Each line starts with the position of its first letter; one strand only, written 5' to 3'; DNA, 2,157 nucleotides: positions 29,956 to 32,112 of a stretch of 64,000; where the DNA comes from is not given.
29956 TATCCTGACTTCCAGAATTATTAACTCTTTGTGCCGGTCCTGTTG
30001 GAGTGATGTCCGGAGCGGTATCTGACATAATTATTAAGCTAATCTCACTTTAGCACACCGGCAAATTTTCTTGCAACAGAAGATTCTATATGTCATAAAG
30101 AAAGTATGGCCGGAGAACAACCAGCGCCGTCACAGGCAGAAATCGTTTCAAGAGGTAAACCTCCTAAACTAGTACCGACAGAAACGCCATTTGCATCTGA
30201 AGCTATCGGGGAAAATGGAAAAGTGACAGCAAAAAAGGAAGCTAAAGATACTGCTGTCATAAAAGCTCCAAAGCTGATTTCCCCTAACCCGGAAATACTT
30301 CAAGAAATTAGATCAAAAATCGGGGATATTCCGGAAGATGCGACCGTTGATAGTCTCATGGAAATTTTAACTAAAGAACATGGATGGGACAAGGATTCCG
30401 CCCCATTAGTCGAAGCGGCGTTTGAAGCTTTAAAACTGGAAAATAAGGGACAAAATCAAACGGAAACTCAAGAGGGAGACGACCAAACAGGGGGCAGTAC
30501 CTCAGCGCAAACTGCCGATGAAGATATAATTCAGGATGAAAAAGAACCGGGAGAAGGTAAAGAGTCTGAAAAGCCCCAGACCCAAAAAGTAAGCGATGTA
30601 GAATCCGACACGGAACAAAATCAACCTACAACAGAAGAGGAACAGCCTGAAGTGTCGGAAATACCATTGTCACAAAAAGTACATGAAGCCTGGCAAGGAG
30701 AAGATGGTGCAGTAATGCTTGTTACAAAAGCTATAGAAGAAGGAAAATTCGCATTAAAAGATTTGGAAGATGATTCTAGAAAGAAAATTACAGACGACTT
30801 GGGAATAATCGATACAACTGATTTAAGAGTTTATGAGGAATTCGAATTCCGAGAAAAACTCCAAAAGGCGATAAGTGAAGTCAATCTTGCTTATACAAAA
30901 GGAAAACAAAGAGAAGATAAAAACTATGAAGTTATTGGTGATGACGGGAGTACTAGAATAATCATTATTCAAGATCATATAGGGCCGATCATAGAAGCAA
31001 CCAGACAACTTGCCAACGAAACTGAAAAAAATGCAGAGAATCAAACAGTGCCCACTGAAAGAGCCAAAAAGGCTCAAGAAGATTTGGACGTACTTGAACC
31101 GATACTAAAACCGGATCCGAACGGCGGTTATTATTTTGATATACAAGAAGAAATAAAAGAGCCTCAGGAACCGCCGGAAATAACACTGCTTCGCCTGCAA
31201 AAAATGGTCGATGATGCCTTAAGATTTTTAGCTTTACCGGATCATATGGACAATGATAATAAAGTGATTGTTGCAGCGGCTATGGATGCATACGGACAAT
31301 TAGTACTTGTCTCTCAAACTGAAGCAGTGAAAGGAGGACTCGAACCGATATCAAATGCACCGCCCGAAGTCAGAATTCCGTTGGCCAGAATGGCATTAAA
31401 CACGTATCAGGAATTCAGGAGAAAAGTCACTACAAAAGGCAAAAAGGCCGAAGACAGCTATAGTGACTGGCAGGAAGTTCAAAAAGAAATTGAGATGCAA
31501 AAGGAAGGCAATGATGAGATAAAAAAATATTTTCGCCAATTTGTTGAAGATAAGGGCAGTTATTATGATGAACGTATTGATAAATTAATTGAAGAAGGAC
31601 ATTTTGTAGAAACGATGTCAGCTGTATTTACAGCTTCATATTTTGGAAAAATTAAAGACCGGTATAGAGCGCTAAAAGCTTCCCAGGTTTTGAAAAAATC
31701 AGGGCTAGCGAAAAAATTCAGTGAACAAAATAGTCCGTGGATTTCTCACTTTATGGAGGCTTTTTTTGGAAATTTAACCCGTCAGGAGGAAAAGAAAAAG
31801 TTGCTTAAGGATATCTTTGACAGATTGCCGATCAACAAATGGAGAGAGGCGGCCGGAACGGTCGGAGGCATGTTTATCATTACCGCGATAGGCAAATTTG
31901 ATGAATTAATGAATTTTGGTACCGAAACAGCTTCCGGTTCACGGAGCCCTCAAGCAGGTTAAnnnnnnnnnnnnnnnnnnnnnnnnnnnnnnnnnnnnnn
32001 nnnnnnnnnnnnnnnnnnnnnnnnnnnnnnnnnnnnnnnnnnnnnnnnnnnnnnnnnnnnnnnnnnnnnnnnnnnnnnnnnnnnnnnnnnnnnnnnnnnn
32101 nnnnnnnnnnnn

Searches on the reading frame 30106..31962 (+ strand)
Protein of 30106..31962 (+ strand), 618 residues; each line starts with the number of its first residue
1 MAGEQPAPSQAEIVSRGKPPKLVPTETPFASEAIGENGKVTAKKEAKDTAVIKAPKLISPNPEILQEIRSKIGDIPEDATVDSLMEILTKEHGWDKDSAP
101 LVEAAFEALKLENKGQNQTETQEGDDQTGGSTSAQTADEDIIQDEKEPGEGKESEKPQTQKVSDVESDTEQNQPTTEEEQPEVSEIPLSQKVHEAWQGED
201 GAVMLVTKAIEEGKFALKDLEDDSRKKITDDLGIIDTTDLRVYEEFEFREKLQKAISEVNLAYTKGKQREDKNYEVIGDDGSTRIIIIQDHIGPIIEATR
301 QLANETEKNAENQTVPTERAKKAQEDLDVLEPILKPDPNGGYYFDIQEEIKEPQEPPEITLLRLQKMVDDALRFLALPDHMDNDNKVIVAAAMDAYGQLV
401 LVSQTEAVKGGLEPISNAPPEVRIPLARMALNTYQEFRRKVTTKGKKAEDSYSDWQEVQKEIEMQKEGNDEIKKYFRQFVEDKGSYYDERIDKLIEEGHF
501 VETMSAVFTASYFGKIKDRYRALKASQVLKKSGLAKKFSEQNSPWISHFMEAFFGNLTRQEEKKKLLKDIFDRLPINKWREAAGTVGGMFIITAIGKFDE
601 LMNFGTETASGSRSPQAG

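Call 47: find_encoding_contigs(protein=window:30106-31962:+, flank=10000, max_places=1)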
Protein window:30106-31962:+ (618 aa): 5 contigs read that carry it; 1 place shown.
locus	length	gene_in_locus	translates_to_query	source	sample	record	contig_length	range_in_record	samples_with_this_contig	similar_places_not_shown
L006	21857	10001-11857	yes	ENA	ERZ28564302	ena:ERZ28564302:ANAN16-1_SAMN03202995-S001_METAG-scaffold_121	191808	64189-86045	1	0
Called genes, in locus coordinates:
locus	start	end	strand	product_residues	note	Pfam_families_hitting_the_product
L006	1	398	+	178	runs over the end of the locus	-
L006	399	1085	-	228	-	PF01386:Ribosomal_L25p, PF14693:Ribosomal_TL5_C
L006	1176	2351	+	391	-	PF03816:LytR_cpsA_psr (faint)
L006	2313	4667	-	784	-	PF13196:DUF4012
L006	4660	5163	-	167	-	PF00075:RNase_H, PF13456:RVT_3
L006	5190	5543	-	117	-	-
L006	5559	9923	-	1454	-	-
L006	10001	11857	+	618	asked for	-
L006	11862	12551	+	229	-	-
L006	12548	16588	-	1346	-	PF02861:Clp_N, PF00004:AAA, PF23569:NBD_SMAX1, PF17871:AAA_lid_9, PF00004:AAA, PF07724:AAA_2, PF07728:AAA_5, PF10431:ClpB_D2-small, +5 more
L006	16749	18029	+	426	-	PF12666:PrgI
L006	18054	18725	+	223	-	PF26593:TraC-like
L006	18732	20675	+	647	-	PF19044:P-loop_TraG, PF01935:DUF87, PF12846:AAA_10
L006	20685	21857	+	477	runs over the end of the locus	-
